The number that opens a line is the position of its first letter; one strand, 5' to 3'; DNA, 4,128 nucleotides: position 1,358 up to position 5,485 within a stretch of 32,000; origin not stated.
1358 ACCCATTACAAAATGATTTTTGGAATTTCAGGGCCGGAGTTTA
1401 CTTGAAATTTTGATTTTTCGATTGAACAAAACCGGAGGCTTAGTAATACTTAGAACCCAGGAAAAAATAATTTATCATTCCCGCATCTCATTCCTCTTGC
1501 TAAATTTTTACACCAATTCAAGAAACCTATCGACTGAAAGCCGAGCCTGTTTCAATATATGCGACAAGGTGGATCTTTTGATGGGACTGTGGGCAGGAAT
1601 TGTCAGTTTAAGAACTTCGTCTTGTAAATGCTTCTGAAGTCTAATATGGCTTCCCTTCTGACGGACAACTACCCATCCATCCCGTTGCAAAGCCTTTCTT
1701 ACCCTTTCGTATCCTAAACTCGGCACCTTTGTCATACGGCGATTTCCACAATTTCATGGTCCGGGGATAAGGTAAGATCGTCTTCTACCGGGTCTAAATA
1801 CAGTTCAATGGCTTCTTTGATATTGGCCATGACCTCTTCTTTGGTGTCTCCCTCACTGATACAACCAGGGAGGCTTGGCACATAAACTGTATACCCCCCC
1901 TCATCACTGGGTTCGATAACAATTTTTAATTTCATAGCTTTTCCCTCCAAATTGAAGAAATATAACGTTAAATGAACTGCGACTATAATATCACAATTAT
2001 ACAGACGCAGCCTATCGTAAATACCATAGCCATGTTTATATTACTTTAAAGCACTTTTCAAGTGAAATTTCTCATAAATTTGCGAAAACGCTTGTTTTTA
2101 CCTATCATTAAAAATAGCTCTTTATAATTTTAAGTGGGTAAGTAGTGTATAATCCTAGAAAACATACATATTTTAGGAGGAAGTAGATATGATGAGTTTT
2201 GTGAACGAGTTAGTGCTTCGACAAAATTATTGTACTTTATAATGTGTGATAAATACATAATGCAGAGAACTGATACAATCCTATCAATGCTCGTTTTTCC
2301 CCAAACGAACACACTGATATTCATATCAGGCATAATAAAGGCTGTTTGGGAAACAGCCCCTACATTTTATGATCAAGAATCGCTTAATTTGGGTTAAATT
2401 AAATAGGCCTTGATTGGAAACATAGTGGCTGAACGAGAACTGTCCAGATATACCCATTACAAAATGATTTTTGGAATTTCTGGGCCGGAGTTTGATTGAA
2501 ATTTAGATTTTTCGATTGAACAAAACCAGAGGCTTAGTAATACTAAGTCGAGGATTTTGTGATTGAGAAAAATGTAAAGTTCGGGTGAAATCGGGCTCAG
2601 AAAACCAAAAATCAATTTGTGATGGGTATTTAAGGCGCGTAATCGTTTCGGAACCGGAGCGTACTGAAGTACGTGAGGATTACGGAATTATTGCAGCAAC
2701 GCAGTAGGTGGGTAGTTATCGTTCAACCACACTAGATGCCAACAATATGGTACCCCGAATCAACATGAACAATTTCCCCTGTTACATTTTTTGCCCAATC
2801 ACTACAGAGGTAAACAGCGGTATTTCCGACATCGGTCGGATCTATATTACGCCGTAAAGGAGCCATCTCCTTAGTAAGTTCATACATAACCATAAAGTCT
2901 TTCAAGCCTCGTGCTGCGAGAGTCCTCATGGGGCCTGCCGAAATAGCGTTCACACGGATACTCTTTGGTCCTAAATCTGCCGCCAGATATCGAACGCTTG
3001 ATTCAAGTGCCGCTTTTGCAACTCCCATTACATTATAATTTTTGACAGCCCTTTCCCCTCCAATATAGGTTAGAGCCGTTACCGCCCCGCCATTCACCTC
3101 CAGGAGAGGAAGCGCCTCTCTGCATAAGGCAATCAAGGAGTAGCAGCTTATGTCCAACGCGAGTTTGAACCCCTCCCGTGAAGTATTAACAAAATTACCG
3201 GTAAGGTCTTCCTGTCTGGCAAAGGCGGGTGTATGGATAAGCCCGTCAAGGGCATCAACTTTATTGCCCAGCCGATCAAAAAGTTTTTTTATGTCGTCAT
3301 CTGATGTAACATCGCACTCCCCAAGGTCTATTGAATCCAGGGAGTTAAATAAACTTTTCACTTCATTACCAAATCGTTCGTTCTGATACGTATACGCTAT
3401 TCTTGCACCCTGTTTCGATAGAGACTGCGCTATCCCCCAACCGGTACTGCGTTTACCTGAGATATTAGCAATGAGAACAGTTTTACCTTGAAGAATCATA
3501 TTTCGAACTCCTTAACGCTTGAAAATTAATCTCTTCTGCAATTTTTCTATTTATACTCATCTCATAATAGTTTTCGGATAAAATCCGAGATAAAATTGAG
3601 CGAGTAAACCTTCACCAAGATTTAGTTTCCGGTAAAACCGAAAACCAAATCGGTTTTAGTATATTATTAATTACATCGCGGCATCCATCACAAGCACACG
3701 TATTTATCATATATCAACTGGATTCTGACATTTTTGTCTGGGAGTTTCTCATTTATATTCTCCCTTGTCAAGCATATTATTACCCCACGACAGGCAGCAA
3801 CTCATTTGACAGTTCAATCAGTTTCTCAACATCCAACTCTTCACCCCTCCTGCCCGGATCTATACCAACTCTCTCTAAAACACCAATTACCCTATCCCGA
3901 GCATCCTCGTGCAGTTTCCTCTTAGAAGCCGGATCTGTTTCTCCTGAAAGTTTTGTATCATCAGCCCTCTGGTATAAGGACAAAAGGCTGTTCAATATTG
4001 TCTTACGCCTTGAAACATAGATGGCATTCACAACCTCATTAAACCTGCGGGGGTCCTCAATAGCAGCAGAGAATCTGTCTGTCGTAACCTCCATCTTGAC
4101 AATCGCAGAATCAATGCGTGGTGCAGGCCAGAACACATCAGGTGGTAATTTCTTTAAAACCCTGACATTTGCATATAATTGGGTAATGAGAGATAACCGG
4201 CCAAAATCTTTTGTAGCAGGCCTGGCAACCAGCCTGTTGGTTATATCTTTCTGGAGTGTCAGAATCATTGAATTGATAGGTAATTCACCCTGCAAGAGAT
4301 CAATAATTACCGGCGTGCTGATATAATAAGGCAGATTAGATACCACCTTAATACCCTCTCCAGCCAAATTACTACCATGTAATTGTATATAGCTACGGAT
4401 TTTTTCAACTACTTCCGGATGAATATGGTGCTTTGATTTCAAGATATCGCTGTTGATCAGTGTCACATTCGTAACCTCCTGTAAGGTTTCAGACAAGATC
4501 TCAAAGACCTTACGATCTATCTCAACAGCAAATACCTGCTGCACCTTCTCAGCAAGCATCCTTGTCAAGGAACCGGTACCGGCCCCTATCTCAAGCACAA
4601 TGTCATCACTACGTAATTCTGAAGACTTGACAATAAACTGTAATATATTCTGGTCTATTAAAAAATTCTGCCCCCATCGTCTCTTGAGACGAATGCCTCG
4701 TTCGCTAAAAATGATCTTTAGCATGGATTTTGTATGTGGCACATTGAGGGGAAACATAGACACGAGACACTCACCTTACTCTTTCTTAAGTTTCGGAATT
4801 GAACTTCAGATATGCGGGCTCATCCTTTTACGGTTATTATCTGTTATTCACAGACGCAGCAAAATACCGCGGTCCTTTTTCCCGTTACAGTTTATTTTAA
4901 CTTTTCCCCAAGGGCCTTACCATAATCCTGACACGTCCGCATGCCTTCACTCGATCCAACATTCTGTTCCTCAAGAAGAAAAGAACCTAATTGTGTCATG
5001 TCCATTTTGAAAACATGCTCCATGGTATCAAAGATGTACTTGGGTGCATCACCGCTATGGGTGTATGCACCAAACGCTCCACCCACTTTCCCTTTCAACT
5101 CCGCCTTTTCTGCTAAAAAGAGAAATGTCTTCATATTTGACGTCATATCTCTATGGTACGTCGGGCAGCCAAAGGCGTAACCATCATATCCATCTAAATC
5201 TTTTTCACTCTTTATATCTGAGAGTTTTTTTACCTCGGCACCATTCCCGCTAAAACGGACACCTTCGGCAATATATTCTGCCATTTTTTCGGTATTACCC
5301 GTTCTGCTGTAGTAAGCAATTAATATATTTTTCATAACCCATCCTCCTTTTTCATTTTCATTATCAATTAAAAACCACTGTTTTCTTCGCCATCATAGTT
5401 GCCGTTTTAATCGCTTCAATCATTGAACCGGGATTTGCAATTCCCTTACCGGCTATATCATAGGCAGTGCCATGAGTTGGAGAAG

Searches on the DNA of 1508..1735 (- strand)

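Call 31: build_rna_model(alignment_id=A2)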
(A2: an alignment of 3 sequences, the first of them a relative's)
Model R1 built from alignment A2 (3 sequences, 138 columns); structure: RNAalifold consensus.
model positions 137; base pairs 19; branch points 0; effective number of sequences 1.47; information 0.59 bits per position. Calibrated on 0.2 Mb of random sequence (short: E-values are rough).
structure used (alignment columns):
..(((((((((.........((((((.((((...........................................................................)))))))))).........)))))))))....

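Call 32: search_with_rna_model(model_id=R1, sources=[window, L003, L004, L103], max_evalue=10, filters=off)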
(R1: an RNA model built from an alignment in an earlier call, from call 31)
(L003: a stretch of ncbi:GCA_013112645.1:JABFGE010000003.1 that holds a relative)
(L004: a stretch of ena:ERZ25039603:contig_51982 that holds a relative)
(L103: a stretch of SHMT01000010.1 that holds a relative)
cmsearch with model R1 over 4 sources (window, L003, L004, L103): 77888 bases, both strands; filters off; matches with E-value up to 10: 26.
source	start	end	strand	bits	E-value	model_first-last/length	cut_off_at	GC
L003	20054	20190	+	161.9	7.9e-34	1-137/137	no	0.36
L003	14213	14350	+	156.1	1.6e-32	1-137/137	no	0.35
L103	2313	2450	-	156.1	1.6e-32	1-137/137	no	0.35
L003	13500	13636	+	153.9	5e-32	1-137/137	no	0.39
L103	3027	3163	-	153.9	5e-32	1-137/137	no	0.39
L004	14818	14930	-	15.9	0.43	1-137/137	no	0.29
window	13443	13480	+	13.7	1.3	1-137/137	no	0.55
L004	11859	11886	-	12.7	2.2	1-137/137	no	0.21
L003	15186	15280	+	12.3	2.7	1-137/137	no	0.46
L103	1383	1477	-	12.3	2.7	1-137/137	no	0.46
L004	13861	13940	+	11.7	3.8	7-129/137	no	0.45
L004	15560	15617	-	11.6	3.9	1-137/137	no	0.28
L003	15906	15989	+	11.5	4.1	1-137/137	no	0.51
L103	674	757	-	11.5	4.1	1-137/137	no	0.51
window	21032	21077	+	11.4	4.4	1-137/137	no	0.39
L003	3475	3601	+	10.8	5.8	1-137/137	no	0.38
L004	14788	14856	+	10.8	5.9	1-137/137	no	0.33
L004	9586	9628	+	10.8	6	1-137/137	no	0.3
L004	16149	16183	-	10.7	6.2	71-105/137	no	0.26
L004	13020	13092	+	10.7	6.3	1-137/137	no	0.62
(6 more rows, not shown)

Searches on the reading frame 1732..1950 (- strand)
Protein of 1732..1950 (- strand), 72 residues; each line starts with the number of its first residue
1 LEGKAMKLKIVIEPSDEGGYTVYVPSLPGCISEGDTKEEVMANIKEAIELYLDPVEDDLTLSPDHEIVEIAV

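Call 4: search_protein_families(library=pfam, proteins=[window:1732-1950:-], max_evalue=0.01)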
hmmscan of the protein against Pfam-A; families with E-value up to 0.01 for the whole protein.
window:1732-1950:- (72 aa): 2 families
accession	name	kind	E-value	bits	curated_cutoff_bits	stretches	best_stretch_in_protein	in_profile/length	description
PF15919.11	HicB_lk_antitox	-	4.9e-13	49.7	27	1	10-61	3-55/123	HicB_like antitoxin of bacterial toxin-antitoxin system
PF21748.3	UPF0150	-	4.8e-06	26.9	27.3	1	15-52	16-53/64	UPF0150-like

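Call 5: search_protein_families(library=ncbifam, proteins=[window:1732-1950:-], max_evalue=0.01)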
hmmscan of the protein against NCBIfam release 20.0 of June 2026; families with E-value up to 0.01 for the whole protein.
window:1732-1950:- (72 aa): 0 families

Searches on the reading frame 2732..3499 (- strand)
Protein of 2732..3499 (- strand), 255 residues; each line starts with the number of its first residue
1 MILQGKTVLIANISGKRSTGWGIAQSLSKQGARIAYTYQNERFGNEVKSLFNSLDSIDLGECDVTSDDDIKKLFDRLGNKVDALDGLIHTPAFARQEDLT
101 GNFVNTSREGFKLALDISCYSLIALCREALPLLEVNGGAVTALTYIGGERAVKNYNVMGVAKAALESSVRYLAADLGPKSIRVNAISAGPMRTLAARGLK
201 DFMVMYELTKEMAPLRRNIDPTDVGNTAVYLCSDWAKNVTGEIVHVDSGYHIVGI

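Call 4: search_protein_families(library=pfam, proteins=[window:2732-3499:-], max_evalue=0.01)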
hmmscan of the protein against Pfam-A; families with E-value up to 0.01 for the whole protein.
window:2732-3499:- (255 aa): 4 families
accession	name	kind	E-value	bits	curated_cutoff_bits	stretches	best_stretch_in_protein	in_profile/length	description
PF13561.12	adh_short_C2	-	3.6e-81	272.6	27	1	16-251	5-236/236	Enoyl-(Acyl carrier protein) reductase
PF00106.31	adh_short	-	3.6e-19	69.4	26.6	1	16-197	9-188/195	short chain dehydrogenase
PF23441.1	SDR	-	1.6e-05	24.8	27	1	58-250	69-255/258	SDR-like rossmann domain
PF08659.16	KR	-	0.0014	19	22.6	1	22-98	15-96/180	KR domain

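Call 14: find_encoding_contigs(protein=window:2732-3499:-, flank=10000, max_places=8)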
Protein window:2732-3499:- (255 aa): 2 contigs read that carry it; 2 places shown.
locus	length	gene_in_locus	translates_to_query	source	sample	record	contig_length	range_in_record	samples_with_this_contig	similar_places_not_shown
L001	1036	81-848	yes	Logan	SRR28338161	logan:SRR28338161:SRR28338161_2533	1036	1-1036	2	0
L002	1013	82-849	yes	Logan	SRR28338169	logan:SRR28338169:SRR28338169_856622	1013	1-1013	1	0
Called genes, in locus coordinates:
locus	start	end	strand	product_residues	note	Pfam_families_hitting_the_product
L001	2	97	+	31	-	?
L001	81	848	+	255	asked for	PF00106:adh_short, PF23441:SDR (faint), PF13561:adh_short_C2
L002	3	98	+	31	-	?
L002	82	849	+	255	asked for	PF00106:adh_short, PF23441:SDR (faint), PF13561:adh_short_C2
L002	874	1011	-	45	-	?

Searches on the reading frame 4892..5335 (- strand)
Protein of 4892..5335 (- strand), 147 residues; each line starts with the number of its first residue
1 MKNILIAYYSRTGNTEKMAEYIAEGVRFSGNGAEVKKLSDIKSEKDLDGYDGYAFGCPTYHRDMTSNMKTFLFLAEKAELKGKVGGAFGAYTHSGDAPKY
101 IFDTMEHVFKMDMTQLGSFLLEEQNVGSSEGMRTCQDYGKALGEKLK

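Call 54: find_encoding_contigs(protein=window:4892-5335:-, flank=10000, max_places=10)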
Protein window:4892-5335:- (147 aa): 2 contigs read that carry it; 2 places shown.
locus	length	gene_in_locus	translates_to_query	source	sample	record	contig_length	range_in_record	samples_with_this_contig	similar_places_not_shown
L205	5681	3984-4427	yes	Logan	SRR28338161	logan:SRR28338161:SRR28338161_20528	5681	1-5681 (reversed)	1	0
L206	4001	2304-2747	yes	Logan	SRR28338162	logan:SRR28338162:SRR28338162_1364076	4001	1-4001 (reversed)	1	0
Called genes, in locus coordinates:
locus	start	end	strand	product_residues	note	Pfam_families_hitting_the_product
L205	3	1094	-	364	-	?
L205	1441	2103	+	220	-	PF02666:PS_Dcarbxylase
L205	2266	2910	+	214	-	PF00677:Lum_binding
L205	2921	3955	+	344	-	PF04166:PdxA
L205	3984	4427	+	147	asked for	PF12641:Flavodoxin_3, PF12724:Flavodoxin_5, PF00258:Flavodoxin_1, PF03358:FMN_red (weak)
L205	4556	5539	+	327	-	PF05219:DREV (faint), PF00398:RrnaAD, PF13649:Methyltransf_25 (weak)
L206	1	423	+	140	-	?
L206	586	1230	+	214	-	PF00677:Lum_binding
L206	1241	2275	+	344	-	PF04166:PdxA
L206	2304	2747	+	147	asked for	PF12641:Flavodoxin_3, PF12724:Flavodoxin_5, PF00258:Flavodoxin_1, PF03358:FMN_red (weak)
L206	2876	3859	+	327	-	PF05219:DREV (faint), PF00398:RrnaAD, PF13649:Methyltransf_25 (weak)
